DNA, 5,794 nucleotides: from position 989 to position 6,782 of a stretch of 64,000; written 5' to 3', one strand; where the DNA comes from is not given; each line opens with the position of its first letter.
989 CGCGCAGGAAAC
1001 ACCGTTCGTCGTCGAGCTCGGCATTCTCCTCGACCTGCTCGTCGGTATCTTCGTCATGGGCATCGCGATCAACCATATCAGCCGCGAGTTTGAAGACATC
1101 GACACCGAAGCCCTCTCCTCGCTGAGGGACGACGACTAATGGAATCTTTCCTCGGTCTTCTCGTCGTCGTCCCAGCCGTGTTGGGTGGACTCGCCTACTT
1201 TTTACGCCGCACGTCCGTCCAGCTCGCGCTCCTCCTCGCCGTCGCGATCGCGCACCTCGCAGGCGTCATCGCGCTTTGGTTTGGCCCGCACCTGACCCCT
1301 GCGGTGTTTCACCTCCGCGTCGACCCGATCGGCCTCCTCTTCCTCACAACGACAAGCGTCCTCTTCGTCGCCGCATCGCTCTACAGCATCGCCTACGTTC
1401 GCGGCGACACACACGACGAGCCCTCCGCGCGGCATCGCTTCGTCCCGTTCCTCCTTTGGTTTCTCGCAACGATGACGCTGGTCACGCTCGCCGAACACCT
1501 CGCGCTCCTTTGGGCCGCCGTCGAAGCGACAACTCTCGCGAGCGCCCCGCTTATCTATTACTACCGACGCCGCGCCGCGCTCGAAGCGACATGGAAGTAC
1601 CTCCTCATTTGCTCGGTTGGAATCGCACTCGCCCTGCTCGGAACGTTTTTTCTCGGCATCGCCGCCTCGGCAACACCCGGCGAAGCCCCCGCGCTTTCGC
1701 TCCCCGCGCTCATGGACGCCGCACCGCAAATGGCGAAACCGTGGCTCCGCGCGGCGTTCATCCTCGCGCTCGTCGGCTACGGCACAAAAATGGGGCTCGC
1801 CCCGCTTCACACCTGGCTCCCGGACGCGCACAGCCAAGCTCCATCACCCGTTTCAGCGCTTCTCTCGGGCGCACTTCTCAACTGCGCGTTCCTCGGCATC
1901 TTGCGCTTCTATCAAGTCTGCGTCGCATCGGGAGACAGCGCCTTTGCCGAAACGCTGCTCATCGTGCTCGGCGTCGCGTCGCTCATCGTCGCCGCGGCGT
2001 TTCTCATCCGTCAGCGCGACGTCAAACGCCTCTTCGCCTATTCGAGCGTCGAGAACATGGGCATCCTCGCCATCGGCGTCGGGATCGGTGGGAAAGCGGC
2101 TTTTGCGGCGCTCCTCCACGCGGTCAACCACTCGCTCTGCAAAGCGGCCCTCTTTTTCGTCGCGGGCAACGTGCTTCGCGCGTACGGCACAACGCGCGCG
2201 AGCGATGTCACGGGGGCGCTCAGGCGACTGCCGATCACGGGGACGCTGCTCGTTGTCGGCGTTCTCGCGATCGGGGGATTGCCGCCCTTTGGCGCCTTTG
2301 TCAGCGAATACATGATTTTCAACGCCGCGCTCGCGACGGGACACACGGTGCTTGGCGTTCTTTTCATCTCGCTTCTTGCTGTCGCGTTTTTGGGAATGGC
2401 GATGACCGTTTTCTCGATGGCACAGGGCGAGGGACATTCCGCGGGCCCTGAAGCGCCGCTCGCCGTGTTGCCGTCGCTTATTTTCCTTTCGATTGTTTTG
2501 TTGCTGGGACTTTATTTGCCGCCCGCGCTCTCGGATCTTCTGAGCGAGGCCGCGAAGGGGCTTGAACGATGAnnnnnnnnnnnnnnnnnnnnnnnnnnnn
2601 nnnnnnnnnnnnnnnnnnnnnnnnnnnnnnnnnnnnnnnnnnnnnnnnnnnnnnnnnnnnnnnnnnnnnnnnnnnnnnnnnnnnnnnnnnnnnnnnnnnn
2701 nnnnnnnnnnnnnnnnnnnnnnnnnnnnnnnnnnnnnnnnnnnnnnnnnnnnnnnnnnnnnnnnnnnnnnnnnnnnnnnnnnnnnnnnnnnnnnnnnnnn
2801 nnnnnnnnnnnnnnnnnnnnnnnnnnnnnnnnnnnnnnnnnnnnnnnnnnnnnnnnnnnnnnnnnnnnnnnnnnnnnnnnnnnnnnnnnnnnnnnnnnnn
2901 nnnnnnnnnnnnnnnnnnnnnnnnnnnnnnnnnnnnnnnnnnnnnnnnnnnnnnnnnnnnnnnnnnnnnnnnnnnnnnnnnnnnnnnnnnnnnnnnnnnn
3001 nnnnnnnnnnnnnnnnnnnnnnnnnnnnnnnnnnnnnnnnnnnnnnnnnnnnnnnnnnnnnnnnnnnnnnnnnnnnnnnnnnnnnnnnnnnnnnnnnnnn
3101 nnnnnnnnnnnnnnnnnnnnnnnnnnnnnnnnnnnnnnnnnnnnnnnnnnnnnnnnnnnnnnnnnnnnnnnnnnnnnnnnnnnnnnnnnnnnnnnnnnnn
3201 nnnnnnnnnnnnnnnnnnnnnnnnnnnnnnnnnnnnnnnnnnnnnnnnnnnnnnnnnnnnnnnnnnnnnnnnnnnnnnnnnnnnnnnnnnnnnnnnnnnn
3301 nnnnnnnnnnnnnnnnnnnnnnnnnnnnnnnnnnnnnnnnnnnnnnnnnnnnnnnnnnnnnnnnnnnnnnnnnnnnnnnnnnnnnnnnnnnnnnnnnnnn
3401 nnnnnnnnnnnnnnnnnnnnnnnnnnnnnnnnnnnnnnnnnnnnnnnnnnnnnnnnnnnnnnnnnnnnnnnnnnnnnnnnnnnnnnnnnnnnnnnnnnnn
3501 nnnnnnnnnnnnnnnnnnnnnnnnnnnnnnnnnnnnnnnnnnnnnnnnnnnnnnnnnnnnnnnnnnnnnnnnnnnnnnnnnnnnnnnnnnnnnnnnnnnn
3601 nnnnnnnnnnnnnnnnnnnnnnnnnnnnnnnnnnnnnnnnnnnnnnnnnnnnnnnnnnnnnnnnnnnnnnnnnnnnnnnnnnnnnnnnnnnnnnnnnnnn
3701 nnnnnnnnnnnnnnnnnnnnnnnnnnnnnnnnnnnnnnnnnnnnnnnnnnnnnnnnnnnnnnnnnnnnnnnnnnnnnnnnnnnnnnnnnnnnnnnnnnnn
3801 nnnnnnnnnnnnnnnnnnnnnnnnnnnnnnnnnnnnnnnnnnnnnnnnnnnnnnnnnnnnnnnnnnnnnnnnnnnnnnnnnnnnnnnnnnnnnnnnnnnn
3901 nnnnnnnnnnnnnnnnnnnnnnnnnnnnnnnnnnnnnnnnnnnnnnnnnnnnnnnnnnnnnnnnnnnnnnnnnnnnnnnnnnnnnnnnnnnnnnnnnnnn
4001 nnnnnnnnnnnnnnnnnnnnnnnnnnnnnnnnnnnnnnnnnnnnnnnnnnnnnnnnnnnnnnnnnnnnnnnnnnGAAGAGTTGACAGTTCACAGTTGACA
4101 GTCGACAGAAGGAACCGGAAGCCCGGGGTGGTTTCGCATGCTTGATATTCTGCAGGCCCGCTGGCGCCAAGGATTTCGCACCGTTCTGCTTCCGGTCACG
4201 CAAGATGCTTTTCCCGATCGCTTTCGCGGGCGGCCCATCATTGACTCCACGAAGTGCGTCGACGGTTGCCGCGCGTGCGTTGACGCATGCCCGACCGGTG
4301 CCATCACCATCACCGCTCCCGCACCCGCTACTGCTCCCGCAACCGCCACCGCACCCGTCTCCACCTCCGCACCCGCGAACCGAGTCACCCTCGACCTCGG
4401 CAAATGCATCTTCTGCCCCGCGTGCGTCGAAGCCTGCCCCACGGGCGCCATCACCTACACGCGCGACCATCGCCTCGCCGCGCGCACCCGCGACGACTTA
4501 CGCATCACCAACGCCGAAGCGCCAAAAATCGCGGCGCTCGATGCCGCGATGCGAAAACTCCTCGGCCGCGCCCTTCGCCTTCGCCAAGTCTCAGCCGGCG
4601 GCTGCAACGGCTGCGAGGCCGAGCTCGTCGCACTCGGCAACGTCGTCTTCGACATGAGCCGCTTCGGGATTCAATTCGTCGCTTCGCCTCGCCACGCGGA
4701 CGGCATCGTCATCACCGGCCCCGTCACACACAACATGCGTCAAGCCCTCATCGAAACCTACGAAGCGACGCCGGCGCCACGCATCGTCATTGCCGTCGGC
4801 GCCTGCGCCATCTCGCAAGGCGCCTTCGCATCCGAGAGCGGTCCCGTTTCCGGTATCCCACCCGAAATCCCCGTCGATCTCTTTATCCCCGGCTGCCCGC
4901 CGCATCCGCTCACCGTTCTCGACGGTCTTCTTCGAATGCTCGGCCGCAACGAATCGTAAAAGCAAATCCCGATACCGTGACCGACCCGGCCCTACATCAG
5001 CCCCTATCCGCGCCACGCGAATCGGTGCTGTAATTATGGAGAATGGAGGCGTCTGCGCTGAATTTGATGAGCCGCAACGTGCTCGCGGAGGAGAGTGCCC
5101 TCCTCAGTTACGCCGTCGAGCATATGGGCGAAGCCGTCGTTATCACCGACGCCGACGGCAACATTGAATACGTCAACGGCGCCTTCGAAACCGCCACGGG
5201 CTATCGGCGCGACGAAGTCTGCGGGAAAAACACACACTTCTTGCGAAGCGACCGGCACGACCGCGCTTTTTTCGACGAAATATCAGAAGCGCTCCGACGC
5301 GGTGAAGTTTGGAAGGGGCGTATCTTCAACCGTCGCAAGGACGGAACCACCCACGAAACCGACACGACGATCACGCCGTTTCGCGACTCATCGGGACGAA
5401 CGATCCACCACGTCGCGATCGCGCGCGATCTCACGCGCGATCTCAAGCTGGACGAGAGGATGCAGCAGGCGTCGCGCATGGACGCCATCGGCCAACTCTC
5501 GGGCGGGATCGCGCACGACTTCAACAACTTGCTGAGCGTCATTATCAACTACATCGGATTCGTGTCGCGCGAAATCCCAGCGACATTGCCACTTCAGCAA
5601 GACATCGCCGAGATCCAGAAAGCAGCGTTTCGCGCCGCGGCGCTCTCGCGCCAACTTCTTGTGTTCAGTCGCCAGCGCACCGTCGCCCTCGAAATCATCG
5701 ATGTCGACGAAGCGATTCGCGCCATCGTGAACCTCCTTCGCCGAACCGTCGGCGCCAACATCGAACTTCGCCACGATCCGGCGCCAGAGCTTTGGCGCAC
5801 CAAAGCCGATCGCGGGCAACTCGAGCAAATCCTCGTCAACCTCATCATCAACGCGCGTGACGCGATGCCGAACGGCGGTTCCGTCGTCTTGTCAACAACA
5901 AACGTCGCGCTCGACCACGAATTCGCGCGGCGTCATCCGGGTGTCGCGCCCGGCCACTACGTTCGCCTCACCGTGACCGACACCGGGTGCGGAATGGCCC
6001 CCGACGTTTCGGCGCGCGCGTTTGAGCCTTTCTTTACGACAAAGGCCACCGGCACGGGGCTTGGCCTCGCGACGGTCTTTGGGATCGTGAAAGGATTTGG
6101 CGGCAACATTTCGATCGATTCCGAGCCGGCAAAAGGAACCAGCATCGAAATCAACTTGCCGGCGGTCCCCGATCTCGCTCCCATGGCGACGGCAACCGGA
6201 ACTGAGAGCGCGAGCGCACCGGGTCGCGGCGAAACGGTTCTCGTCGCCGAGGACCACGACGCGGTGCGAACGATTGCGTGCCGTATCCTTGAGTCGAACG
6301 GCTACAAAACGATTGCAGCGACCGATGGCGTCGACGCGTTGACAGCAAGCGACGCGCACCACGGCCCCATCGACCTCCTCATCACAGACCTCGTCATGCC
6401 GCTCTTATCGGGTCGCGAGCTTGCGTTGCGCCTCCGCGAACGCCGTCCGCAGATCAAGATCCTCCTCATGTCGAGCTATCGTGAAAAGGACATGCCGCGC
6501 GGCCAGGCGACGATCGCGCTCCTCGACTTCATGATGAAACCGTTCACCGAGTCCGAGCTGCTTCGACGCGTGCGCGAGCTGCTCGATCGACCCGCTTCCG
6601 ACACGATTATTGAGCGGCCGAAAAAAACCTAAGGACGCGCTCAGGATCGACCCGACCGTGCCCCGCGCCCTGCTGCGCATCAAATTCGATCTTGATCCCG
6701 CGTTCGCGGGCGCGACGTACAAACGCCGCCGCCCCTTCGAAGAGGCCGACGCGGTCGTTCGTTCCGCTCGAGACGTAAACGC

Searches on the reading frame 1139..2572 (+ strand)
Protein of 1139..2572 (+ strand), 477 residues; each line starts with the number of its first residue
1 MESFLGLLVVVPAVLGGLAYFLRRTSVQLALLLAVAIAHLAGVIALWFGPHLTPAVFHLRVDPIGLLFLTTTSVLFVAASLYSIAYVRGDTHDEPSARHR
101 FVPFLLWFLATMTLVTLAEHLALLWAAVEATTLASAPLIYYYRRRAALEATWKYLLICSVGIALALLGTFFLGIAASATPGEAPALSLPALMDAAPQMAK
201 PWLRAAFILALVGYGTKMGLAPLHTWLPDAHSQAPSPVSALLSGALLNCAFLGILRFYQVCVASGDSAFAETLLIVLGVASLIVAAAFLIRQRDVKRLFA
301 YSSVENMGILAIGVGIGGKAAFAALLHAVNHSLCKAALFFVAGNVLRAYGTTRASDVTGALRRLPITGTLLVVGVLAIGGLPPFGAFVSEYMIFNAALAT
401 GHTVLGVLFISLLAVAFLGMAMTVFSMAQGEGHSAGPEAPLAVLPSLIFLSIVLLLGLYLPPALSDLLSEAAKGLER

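Call 54: search_protein_families(library=pfam, proteins=[window:1139-2572:+], max_evalue=0.0001)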
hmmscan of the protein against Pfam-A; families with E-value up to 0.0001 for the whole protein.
window:1139-2572:+ (477 aa): 1 family
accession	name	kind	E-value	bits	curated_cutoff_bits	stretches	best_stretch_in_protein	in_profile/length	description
PF00361.26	Proton_antipo_M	-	2.6e-51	175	21.5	1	118-409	1-287/294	NADH:quinone oxidoreductase/Mrp antiporter, TM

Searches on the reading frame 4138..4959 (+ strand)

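Call 54: search_protein_families(library=pfam, proteins=[window:4138-4959:+], max_evalue=0.0001)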
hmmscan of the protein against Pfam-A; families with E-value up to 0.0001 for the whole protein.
window:4138-4959:+ (273 aa): 8 families
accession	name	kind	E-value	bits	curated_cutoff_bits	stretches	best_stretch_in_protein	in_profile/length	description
PF01058.29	Oxidored_q6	-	2.7e-27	95.4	27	1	156-266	1-127/128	NADH ubiquinone oxidoreductase, 20 Kd subunit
PF12838.12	Fer4_7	-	3.1e-12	47.2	27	1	39-104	1-52/52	4Fe-4S dicluster domain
PF00037.32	Fer4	-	2e-10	40.4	21.1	1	84-106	2-24/24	4Fe-4S binding domain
PF13187.11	Fer4_9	-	1.6e-09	38.1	27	1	40-105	2-52/52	4Fe-4S dicluster domain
PF13237.11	Fer4_10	-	4.9e-09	36.4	25.5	1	33-101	2-53/53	4Fe-4S dicluster domain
PF13484.11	Fer4_16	-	1.7e-08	35.5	30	0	89-127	1-38/66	4Fe-4S double cluster binding domain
PF12797.12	Fer4_2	-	1.4e-07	31.4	24.5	1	32-53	2-22/22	4Fe-4S binding domain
PF12837.12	Fer4_6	-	9.1e-07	29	25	1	33-56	2-24/24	4Fe-4S binding domain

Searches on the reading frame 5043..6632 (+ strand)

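Call 54: search_protein_families(library=pfam, proteins=[window:5043-6632:+], max_evalue=0.0001)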
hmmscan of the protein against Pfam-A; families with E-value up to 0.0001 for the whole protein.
window:5043-6632:+ (529 aa): 8 families
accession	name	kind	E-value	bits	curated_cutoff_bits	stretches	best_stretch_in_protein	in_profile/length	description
PF02518.31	HATPase_c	-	1.6e-21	77.3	26.4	1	256-374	2-109/111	Histidine kinase-, DNA gyrase B-, and HSP90-like ATPase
PF00072.30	Response_reg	-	1.3e-19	70.9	30.2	1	399-510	1-110/111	Response regulator receiver domain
PF13426.13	PAS_9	-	3.8e-18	66.1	27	1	30-131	2-102/103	PAS domain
PF00989.32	PAS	-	4.4e-18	65.8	22.6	1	24-129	6-112/113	PAS fold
PF08448.16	PAS_4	-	1.2e-14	54.9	23.1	1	25-132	1-107/110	PAS fold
PF08447.18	PAS_3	-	3.6e-09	37.2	25.6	1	42-125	2-87/89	PAS fold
PF13188.13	PAS_8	-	6.8e-07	29.4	21.8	1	20-68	2-47/65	PAS domain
PF00512.31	HisKA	-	4.4e-05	23.9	26.9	0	150-211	3-63/66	His Kinase A (phospho-acceptor) domain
